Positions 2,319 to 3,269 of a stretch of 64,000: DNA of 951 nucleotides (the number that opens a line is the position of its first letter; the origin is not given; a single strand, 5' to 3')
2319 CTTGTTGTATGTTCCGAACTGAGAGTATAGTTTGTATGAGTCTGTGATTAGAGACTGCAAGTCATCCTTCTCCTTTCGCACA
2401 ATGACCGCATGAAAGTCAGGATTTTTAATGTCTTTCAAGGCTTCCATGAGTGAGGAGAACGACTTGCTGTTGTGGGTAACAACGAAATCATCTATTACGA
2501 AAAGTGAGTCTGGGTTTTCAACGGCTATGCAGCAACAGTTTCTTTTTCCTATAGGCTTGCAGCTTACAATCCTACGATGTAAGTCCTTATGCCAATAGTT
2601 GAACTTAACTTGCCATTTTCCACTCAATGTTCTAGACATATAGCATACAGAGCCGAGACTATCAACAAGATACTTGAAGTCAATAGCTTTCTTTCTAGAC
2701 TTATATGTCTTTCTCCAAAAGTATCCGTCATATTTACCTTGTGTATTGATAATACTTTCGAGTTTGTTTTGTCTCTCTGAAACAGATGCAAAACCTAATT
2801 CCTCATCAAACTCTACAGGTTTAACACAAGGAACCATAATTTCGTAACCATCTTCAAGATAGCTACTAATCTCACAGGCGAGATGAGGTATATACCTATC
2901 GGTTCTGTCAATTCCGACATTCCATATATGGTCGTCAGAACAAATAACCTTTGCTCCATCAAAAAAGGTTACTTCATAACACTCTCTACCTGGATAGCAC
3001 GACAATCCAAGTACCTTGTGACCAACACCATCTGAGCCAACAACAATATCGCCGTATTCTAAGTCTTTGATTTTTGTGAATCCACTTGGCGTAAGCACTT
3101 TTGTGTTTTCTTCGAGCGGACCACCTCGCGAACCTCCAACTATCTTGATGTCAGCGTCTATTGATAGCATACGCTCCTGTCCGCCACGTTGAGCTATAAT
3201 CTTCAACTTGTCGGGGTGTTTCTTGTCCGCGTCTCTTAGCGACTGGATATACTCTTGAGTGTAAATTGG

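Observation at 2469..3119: Intein in the terminase P-loop with a non-nucleophilic first residue (Pro) and a class-3-like WCT triplet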

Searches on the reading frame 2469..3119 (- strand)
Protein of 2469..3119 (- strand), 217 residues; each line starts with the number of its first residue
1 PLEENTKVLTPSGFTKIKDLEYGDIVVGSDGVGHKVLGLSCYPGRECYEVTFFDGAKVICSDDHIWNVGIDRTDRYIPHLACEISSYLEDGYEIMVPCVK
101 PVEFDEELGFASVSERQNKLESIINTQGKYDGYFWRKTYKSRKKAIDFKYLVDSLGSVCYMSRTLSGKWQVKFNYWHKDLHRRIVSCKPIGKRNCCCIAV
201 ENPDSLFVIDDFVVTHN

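Call 3: search_protein_families(library=pfam, proteins=[window:2469-3119:-], max_evalue=1)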
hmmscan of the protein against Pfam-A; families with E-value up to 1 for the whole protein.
window:2469-3119:- (217 aa): 2 families
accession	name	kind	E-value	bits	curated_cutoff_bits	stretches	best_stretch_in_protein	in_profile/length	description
PF05203.21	Hom_end_hint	-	0.08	13.3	32.1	1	4-41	4-42/228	Hom_end-associated Hint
PF13403.11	Hint_2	-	0.17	12.7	28.4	1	4-34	5-35/147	Hint domain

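Call 4: search_protein_families(library=ncbifam, proteins=[window:2469-3119:-], max_evalue=1)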
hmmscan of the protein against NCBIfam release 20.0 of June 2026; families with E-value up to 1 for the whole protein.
window:2469-3119:- (217 aa): 2 families
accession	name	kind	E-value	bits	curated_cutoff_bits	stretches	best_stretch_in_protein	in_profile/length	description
NF009144.0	PRK12496.1-1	equivalog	0.077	13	297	1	103-160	91-147/176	hypothetical protein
NF038136.1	rSAM_Rv_intein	exception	0.093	11.5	700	1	2-66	77-148/574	intein-containing Rv2578c family radical SAM protein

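Call 5: search_solved_structures(query=window:2469-3119:-, max_evalue=10, show_alignments=5)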
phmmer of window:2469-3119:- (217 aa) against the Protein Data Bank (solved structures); distinct sequences matched with E-value up to 10: 7.
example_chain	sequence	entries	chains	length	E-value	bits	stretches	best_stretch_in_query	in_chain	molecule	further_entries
6riz_A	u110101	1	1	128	4.5e-10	42.4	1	3-68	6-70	gp41-1 intein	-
6rix_A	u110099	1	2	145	1.6e-08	37.4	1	6-68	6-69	Replicative DNA helicase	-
6riy_A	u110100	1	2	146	3.3e-08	36.3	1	6-68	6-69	Replicative DNA helicase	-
6bs8_A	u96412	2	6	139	4.2e-08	36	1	5-68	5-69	Replicative DNA helicase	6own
6qaz_A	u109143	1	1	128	1.3e-07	34.4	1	3-67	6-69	cyanophage-like gp41-1 intein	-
7e8l_A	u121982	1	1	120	0.54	12.7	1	83-145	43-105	Putative chemosensory protein CSP8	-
4lzi_A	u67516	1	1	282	2.9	10.3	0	129-154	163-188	Multicystatin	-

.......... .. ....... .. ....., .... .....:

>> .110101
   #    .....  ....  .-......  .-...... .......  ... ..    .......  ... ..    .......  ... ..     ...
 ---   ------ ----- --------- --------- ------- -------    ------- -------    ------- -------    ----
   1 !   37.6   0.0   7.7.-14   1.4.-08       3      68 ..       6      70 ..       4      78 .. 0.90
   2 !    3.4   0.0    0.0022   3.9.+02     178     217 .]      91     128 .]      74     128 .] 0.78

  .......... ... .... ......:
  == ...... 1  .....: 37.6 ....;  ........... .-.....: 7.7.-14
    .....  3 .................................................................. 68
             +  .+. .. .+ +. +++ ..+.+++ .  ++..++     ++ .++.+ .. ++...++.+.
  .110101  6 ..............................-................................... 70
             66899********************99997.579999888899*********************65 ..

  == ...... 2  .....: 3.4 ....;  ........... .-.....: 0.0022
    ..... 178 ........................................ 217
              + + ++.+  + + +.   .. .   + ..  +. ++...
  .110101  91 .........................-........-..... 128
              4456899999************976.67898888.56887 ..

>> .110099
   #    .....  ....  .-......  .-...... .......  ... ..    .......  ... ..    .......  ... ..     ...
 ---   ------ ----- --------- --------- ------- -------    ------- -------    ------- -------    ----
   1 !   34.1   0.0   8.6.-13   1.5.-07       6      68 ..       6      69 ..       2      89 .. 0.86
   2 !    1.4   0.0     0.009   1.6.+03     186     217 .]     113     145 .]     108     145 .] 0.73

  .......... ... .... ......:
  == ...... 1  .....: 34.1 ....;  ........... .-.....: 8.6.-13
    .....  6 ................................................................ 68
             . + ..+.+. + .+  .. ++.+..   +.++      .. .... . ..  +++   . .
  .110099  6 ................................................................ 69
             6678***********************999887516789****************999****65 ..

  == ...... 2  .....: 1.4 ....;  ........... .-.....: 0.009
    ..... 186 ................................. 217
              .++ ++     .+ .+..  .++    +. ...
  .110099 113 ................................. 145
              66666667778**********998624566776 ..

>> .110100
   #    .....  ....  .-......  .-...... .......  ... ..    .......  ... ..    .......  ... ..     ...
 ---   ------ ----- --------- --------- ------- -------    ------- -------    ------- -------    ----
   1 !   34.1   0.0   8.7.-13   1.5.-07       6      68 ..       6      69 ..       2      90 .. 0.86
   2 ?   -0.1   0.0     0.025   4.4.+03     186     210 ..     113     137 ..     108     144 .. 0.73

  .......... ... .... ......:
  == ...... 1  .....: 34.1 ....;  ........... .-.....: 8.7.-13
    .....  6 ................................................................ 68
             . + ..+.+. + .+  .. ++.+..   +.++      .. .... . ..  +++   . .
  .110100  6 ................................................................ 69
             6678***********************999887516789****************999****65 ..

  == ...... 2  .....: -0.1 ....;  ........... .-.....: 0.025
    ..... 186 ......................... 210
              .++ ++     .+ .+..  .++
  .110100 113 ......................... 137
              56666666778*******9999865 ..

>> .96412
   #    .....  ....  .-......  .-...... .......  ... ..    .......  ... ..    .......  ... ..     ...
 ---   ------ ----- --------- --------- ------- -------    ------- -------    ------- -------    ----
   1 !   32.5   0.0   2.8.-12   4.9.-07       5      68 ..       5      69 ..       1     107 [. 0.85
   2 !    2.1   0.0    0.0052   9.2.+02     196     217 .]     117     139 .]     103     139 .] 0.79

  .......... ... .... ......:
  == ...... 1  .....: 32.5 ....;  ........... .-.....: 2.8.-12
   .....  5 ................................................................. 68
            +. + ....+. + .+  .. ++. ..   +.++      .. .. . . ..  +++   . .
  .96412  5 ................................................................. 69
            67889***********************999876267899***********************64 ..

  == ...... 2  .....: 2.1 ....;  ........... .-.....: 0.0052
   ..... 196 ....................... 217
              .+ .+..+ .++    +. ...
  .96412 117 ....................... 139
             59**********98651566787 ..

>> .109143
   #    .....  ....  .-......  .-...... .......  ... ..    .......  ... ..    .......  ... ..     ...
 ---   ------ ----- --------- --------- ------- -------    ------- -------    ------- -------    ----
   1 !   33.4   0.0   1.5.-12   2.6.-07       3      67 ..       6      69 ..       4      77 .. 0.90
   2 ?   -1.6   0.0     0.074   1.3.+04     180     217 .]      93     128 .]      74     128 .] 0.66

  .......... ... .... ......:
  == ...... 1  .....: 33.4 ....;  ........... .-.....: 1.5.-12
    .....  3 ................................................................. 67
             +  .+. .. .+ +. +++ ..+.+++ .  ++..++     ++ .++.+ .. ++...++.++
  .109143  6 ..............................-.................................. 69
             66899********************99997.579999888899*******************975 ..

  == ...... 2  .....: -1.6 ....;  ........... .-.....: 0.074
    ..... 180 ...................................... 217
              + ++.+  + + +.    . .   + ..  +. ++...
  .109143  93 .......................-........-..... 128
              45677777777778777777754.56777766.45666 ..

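Call 15: search_dna_similar(query=window:2469-3119:-, collection=phages, mode=protein, max_rows=40, max_evalue=0.001)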
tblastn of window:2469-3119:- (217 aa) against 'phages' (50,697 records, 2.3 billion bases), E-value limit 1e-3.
Records with a match: 448; places in all: 462; records where one place covers at least 80% of the query: 31.
Best place of each record, by identity: <60% 448.
By first word of the organism name: Mycobacterium 300; Aeromonas 19; Vibrio 18; Escherichia 18; Pseudomonas 15; Enterococcus 14; Klebsiella 13; Salmonella 6; Clavibacter 4; Acinetobacter 3; and 25 more.
By host as written in the record: Mycobacterium smegmatis mc2 155 230; Mycobacterium smegmatis mc#155 34; - 28; Mycobacterium smegmatis mc2155 11; Aeromonas hydrophila 9; Mycobacterium sp. 9; Escherichia coli 8; Klebsiella pneumoniae 7; and 77 more.
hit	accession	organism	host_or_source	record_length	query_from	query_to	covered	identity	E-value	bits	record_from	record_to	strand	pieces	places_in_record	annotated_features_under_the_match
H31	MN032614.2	Aeromonas phage PS1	Aeromonas hydrophila ATCC 7966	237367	1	217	100%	29.5%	8e-11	66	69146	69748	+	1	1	hypothetical protein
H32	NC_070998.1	Aeromonas phage PS1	Aeromonas hydrophila ATCC 7966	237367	1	217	100%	29.5%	8e-11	66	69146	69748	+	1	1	DarB-like antirestriction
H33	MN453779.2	Aeromonas phage PS2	Aeromonas hydrophila ATCC 7966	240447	1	217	100%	29.5%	8e-11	66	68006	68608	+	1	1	hypothetical protein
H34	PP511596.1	Dulem virus 38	Varecia variegata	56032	6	217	81%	35.8%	3e-10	120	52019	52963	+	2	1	AAA domain protein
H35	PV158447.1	Aeromonas phage AhC3_1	Aeromonas hydrophila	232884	5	217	98%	29.2%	1e-12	72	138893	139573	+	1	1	helicase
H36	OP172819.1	Parabacteroides phage PF672P1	Parabacteroides faecis DA672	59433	8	217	92%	31.1%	1e-8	107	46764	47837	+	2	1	hypothetical protein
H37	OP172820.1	Parabacteroides phage PF672P2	Parabacteroides faecis DA672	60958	8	217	92%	31.1%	1e-8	106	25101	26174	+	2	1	hypothetical protein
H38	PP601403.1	Aeromonas phage ACP1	Aeromonas caviae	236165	1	217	100%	27.6%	7e-10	64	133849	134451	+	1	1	putative DarB-like antirestriction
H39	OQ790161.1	Xanthomonas phage RTH11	Xanthomonas sp.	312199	5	217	96%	28.6%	8e-6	98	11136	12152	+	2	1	putative DNA helicase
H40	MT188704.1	Mesorhizobium phage Cp1R7A-A1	Mesorhizobium loti R7ANS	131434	6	217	98%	27.5%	3e-15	79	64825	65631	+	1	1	putative ATP dependent helicase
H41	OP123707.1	Vibrio phage phiKT1028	Vibrio parahaemolyticus strain KT1018B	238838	6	217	98%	27.4%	7e-14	76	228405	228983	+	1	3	terminase large subunit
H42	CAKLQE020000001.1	Acinetobacter phage MD-2021a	not known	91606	6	217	98%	27.3%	2e-4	95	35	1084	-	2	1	none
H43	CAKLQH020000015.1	Acinetobacter phage MD-2021a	not known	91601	6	217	98%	27.3%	2e-4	95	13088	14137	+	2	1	putative replication protein P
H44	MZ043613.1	Acinetobacter phage TaPaz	Acinetobacter baumannii NIPH601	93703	6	217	98%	27.3%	2e-4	95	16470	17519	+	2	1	large terminase subunit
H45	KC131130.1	Vibrio phage VP4B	Vibrio harveyi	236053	6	217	98%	27.1%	2e-14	77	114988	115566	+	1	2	hypothetical protein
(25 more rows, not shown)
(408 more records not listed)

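Call 18: get_annotated_region(hit=H36, flank=2500)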
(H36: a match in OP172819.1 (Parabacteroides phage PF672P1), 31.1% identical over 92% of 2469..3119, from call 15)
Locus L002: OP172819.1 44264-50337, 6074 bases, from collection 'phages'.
description: Parabacteroides phage PF672P1, partial genome.
organism: Parabacteroides phage PF672P1 (NCBI taxid 2968684)
taxonomy: Viruses; Duplodnaviria; Heunggongvirae; Uroviricota; Caudoviricetes
host: Parabacteroides faecis DA672; source: municipal sewage; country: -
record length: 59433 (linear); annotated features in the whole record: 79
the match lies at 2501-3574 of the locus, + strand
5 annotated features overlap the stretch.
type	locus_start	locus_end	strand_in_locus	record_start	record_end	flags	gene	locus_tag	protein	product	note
CDS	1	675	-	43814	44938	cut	-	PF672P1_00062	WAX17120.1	hypothetical protein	-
CDS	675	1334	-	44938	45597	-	-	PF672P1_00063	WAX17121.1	hypothetical protein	-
CDS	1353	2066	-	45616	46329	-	-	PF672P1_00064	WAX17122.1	hypothetical protein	-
CDS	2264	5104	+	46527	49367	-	-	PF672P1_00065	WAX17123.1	hypothetical protein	-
CDS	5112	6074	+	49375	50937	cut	-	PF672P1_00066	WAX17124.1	hypothetical protein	-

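Call 19: get_annotated_region(hit=H34, flank=2500)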
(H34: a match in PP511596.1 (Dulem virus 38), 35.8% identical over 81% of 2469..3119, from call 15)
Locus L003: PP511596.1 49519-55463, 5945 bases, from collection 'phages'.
description: Dulem virus 38 isolate Duke_24SF_44, complete genome.
organism: Dulem virus 38 (NCBI taxid 3145756)
taxonomy: Viruses; Duplodnaviria; Heunggongvirae; Uroviricota; Caudoviricetes
host: Varecia variegata; source: saliva; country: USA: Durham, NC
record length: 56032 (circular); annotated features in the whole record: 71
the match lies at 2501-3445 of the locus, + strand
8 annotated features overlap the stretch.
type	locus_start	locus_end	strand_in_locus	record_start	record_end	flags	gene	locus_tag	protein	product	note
CDS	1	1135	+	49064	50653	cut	-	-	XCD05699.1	chromatin remodeling complex atpase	-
CDS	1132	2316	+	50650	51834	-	-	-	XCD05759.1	PD-(D/E)XK nuclease superfamily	-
CDS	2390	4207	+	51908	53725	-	-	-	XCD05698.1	AAA domain protein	-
CDS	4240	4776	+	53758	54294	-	-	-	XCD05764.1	hypothetical protein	b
CDS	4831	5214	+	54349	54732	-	-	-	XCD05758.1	nuclease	-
CDS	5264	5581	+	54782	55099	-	-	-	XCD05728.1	hypothetical protein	-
CDS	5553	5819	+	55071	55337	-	-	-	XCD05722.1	hypothetical protein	-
CDS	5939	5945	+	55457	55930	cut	-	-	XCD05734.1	hypothetical protein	-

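Call 24: find_homologous_proteins(query=window:2469-3119:-, max_evalue=0.001)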
Query window:2469-3119:- (217 aa): 1 proteins with E <= 0.001 among 100 candidates.
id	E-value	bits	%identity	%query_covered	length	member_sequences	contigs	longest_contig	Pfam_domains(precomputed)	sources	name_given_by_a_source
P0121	1.6e-96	340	65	100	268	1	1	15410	-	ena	-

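Call 34: predict_structure(alignment_id=A2)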
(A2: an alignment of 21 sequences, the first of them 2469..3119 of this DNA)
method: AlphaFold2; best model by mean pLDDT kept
length: 217 residues; sequences in the alignment: 21
mean_pLDDT: 95.3   pTM: 0.87
mean pLDDT of the five models: 95.3, 95.2, 95.1, 92.7, 86.5
residues with pLDDT >= 90: 206; 70-90: 11; 50-70: 0; < 50: 0
segments of 3 or more residues with pLDDT < 50: none
pLDDT, mean of each block of 10 residues (from residue 1): 97 96 96 96 97 96 96 90 97 95 92 97 95 95 96 96 95 92 96 97 93 92
secondary structure, 60 per line:
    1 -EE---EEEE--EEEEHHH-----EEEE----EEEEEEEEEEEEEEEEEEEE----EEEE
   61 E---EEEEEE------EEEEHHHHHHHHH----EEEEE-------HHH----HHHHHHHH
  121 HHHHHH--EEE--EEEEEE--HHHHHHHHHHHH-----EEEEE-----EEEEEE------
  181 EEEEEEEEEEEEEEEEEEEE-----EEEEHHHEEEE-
elements in order: E7-10 E13-16 E25-28 E33-52 E57-61 E65-70 E77-80 H81-89 E94-98 H113-126 E129-131 E134-139 H142-153 E159-163 E169-174 E181-200 E206-209 E213-216

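Call 36: search_protein_representatives(alignment_id=A2)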
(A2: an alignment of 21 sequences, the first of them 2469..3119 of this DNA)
Query: 21 sequences, 218 profile positions. Proteins with E-value up to 0.001 (for the whole library): 17737; up to 1e-10: 11218; up to 1e-30: 574. The best 150 are listed.
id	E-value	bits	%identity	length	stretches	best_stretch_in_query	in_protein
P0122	9.7e-74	263.9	-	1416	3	4-218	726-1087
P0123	1.1e-70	253.9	-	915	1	1-218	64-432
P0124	7.2e-68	244.8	-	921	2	5-218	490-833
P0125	9.3e-63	228.0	-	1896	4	5-218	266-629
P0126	1.0e-62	227.9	-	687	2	5-218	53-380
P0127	1.1e-62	227.9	-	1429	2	1-218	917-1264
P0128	5.6e-61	222.2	-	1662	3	5-218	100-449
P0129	9.2e-60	218.3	-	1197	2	5-218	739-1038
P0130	5.1e-59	215.8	-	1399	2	4-218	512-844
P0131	3.1e-58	213.2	-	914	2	6-218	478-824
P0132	2.0e-57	210.6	-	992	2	5-218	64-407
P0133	2.9e-56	206.8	-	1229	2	5-218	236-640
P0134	8.8e-56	205.2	-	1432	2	5-218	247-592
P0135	5.5e-55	202.6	-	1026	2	7-218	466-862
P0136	1.3e-54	201.4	-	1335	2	1-218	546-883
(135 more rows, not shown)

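Call 40: fold_search(model_id=the predicted structure, library=pdb)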
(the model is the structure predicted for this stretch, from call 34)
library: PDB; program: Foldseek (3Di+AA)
matches with E <= 10: 395; with E <= 0.001: 55
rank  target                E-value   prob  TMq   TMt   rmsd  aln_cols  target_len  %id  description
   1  6riy_A                5.5e-09  1.00  0.47  0.78   9.3       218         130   17  Crystal structure of MchDnaB-1 intein (N145AA) (released 2020-05-13)
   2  6bs8_B                8.5e-09  1.00  0.47  0.78   9.4       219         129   16  The class 3 DnaB intein from Mycobacterium smegmatis (released 2018-11-21)
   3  6riy_B                1.0e-08  1.00  0.52  0.85   5.3       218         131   17  Crystal structure of MchDnaB-1 intein (N145AA) (released 2020-05-13)
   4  6rix_B                1.1e-08  1.00  0.48  0.79  10.7       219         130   17  Crystal structure of MchDnaB-1 intein (released 2020-05-13)
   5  6bs8_C                1.5e-08  1.00  0.48  0.81   9.8       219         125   18  The class 3 DnaB intein from Mycobacterium smegmatis (released 2018-11-21)
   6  6rix_A                2.1e-08  1.00  0.53  0.85   5.8       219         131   18  Crystal structure of MchDnaB-1 intein (released 2020-05-13)
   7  6bs8_A                2.3e-08  1.00  0.52  0.88   4.7       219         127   17  The class 3 DnaB intein from Mycobacterium smegmatis (released 2018-11-21)
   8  6riz                  3.5e-08  1.00  0.44  0.74  11.1       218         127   17  Crystal structure of gp41-1 intein (C1A, F65W, D107C) (released 2020-04-29)
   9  6qaz                  7.5e-08  1.00  0.45  0.75  11.0       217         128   16  Crystal structure of gp41-1 intein (released 2019-11-13)
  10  6mwy_A                2.0e-07  1.00  0.52  0.78  11.0       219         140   14  The Prp8 intein of Cryptococcus gattii (released 2019-11-06)
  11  6mx6_A                6.0e-07  1.00  0.48  0.70  12.1       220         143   12  The Prp8 intein of Cryptococcus neoformans (released 2019-10-23)
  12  1dfa                  1.1e-06  1.00  0.70  0.40   8.1       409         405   12  CRYSTAL STRUCTURE OF PI-SCEI IN C2 SPACE GROUP (released 1999-12-08)
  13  7qsu                  1.2e-06  1.00  0.59  0.37   9.3       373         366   13  Crystal structure of homing endonuclease-associated TliVMA intein (C1A, d333-339) (released 2022-03-30)
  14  1lws_A                2.5e-06  1.00  0.73  0.39   8.8       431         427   12  Crystal structure of the intein homing endonuclease PI-SceI bound to its recognition sequence (released 2002-09-27)
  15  1vde_B                2.6e-06  1.00  0.68  0.37  15.7       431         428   10  PI-SCEI, A HOMING ENDONUCLEASE WITH PROTEIN SPLICING ACTIVITY (released 1998-04-08)
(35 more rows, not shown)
